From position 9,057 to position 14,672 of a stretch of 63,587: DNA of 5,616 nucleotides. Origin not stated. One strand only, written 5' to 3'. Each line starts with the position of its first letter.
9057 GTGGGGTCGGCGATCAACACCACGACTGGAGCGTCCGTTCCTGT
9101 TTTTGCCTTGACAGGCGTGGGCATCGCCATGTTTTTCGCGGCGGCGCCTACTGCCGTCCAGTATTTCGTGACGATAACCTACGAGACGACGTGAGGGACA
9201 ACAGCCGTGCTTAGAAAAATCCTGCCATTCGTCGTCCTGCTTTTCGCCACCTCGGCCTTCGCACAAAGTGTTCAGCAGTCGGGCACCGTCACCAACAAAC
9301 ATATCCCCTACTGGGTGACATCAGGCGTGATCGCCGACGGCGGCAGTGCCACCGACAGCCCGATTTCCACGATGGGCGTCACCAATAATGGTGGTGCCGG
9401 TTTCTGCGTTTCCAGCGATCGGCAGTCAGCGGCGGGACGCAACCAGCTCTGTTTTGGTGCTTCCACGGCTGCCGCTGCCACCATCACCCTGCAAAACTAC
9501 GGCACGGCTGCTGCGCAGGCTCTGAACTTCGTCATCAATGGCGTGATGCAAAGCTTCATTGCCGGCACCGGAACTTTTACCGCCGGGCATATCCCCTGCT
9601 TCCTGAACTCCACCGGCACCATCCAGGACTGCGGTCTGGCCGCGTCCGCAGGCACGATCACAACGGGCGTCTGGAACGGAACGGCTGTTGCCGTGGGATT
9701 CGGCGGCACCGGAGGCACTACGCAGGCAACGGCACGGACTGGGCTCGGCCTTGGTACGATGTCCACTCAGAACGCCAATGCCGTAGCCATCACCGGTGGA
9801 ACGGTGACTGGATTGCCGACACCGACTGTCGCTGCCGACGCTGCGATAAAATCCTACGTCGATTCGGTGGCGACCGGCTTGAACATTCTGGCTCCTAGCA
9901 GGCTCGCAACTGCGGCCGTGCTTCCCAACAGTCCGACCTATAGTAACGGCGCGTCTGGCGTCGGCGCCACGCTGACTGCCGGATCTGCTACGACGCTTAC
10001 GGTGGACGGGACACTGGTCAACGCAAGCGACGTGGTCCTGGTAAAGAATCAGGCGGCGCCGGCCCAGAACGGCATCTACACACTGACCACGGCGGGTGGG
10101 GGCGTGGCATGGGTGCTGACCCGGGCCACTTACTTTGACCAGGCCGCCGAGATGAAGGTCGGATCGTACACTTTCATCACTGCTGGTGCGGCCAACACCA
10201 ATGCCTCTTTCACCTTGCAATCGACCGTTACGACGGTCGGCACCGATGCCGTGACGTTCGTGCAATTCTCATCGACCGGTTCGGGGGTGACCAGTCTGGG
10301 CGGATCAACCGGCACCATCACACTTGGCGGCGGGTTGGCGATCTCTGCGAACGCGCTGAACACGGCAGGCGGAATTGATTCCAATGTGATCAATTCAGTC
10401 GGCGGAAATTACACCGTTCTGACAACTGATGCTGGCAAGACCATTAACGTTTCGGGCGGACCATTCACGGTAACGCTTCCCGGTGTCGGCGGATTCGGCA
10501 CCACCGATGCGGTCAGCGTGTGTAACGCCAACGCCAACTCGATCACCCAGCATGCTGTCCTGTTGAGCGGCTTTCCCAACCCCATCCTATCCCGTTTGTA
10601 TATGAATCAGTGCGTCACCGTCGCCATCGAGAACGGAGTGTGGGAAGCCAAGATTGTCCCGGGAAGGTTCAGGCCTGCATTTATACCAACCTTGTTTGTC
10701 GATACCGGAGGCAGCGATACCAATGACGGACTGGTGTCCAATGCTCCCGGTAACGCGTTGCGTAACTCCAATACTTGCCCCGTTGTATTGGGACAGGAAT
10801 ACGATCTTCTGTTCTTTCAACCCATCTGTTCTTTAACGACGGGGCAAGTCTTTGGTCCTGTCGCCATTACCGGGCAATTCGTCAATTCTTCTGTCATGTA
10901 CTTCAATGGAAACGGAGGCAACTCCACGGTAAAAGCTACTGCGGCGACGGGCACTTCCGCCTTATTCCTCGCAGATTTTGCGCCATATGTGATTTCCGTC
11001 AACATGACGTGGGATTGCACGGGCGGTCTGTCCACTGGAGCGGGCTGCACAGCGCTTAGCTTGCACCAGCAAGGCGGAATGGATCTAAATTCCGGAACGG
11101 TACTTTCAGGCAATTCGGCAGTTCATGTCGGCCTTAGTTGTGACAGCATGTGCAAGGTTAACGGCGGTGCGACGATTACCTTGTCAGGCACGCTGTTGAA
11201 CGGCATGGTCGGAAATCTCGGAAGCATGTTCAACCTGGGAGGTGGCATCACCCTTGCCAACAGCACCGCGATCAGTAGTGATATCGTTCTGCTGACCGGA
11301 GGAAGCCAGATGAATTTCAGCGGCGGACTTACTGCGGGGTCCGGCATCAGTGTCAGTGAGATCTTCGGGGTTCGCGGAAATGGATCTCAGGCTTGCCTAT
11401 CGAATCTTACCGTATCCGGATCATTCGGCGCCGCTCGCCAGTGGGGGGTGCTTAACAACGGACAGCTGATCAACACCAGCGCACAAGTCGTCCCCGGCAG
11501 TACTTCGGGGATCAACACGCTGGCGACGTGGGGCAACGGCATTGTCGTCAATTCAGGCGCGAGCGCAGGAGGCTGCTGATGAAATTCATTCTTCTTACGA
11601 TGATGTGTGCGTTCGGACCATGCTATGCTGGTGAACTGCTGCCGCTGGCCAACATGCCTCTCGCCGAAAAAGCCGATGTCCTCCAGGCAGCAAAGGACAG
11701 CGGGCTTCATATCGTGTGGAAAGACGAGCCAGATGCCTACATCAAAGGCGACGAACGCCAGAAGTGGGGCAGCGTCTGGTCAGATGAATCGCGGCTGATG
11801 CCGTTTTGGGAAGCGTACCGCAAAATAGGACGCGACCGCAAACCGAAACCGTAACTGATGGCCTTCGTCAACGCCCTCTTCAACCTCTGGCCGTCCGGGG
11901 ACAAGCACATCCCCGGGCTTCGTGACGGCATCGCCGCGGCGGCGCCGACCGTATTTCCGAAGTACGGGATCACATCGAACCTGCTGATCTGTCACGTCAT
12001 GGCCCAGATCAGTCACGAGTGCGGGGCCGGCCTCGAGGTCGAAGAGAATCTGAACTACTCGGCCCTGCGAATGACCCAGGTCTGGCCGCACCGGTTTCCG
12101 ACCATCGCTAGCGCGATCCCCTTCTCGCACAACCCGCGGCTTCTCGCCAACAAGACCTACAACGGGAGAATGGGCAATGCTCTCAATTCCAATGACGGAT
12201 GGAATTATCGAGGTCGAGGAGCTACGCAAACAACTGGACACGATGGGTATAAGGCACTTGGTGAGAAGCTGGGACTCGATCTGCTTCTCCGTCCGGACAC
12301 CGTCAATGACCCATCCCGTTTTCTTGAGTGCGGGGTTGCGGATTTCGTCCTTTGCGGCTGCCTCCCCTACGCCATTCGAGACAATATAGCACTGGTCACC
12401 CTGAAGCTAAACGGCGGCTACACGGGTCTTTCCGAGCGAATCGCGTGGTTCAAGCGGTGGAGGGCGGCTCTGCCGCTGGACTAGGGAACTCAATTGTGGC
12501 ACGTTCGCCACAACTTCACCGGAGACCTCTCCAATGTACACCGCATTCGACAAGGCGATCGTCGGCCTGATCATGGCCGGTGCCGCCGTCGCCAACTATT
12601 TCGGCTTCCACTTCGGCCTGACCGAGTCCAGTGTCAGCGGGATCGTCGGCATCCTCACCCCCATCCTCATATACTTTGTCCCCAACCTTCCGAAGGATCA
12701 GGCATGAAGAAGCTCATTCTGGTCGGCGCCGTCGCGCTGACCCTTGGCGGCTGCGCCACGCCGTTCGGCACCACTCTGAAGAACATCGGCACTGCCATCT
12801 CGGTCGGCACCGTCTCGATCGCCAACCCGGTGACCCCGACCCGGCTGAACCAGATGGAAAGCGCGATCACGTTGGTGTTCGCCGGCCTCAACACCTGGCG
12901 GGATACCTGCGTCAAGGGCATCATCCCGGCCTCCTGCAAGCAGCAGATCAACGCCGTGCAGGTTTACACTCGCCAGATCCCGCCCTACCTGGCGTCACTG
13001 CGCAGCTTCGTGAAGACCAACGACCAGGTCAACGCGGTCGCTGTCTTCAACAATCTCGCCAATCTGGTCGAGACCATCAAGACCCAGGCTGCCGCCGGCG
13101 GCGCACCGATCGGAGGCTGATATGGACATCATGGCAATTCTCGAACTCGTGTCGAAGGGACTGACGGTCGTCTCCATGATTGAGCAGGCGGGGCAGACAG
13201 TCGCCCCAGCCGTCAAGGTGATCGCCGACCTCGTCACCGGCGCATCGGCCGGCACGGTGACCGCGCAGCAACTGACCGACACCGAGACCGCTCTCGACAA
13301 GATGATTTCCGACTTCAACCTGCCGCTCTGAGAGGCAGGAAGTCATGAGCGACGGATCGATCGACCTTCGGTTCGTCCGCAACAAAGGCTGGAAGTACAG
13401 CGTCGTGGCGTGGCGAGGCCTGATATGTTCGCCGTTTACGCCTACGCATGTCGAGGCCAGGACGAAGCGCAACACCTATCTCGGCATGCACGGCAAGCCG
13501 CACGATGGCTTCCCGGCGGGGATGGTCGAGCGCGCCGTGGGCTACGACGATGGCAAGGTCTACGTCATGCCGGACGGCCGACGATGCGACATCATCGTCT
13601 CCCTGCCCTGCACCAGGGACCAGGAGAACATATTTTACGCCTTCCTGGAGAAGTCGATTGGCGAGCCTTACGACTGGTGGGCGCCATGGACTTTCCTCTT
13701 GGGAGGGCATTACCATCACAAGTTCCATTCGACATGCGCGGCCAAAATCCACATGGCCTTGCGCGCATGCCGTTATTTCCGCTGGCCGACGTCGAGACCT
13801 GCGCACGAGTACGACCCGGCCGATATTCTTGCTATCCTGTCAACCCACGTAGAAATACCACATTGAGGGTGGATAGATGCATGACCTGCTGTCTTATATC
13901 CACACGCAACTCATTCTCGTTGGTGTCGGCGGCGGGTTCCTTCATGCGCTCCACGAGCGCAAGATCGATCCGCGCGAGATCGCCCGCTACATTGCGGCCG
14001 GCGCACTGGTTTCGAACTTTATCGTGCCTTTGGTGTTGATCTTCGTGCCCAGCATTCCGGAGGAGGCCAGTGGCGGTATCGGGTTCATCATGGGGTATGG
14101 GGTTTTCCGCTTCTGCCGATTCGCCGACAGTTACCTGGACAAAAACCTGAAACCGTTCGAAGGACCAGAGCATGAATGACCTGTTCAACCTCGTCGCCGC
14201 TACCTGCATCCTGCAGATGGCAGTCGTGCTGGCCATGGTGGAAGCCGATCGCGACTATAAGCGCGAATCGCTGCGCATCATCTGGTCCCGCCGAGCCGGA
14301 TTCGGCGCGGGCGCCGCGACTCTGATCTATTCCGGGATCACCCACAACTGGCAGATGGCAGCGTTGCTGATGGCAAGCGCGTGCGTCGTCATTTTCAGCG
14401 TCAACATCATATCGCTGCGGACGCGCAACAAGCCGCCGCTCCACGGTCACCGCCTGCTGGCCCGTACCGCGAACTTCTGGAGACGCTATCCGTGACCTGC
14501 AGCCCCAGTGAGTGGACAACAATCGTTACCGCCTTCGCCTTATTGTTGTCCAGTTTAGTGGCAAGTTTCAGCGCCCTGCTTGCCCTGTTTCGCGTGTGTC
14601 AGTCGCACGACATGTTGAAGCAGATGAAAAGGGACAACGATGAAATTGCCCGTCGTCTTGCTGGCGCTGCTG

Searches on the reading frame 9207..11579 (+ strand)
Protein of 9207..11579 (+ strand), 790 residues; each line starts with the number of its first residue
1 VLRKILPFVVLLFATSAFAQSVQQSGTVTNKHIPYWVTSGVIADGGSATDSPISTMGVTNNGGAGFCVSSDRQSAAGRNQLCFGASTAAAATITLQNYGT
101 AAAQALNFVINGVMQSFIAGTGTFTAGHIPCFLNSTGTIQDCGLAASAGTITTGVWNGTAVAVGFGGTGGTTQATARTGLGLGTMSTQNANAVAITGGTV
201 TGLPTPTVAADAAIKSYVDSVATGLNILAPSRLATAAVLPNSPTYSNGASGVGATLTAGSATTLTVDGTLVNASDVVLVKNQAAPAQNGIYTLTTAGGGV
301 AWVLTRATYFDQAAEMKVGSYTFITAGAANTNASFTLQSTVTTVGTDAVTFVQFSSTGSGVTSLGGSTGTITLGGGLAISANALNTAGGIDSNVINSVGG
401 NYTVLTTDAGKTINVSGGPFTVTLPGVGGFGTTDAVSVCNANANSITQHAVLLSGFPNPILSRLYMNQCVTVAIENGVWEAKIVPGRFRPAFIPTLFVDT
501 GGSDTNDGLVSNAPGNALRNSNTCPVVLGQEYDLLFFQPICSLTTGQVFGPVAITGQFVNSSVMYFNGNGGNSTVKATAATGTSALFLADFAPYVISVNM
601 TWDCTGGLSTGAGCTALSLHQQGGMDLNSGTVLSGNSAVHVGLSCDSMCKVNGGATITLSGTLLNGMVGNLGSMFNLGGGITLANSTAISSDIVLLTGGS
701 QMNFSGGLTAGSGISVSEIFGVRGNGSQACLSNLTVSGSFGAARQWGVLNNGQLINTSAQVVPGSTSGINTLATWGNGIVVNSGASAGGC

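Call 8: search_protein_families(library=phrogs, proteins=[window:9207-11579:+], max_evalue=0.0001)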
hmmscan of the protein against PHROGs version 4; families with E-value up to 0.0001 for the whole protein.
window:9207-11579:+ (790 aa): 5 families
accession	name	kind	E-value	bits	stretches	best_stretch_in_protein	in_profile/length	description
phrog_2647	-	head and packaging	7.2e-15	55.9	1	190-400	76-274/336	head decoration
phrog_30390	-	unknown function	1.3e-14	54.6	2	255-420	538-703/766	-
phrog_24595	-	head and packaging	1.6e-09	38.6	1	262-414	61-218/325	virion structural protein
phrog_27782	-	unknown function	3.7e-09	36.8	1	190-395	132-312/644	-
phrog_17264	-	unknown function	3.2e-07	31.2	1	264-386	15-131/147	-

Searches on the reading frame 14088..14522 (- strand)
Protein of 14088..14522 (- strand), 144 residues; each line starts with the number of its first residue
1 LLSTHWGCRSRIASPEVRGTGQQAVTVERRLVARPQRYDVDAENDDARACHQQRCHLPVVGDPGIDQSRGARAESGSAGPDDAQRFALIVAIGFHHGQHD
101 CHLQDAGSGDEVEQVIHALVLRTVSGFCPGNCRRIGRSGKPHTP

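Call 38: search_protein_families(library=pfam, alignment_id=A3, max_evalue=0.001)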
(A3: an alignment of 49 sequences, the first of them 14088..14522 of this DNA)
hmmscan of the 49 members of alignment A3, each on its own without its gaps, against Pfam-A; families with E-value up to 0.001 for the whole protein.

A. member 1, window:14088-14522:- (144 aa): 0 families

B. families by the number of members that match (of 49 scanned): 11 families
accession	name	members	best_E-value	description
PF05272.17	VapE-like_dom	1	1.7e-69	Virulence-associated protein E-like domain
PF09250.16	Prim-Pol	1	6.6e-38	Bifunctional DNA primase/polymerase, N-terminal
PF08707.16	PriCT_2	1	1.1e-16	Primase C terminal 2 (PriCT-2)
PF00176.29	SNF2-rel_dom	1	1.9e-14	SNF2-related domain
PF24729.2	Acb2_Tad1_hairpin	1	2.3e-14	Acb2/Tad1, hairpin domain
PF00271.37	Helicase_C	1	1.1e-13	Helicase conserved C-terminal domain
PF13619.11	KTSC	1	5.4e-10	KTSC domain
PF01381.28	HTH_3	1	5.4e-06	Helix-turn-helix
PF13560.12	HTH_31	1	1.2e-05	Helix-turn-helix domain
PF00476.26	DNA_pol_A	1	3.1e-05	DNA polymerase family A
PF08372.16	PRT_C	1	0.00091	Plant phosphoribosyltransferase C-terminal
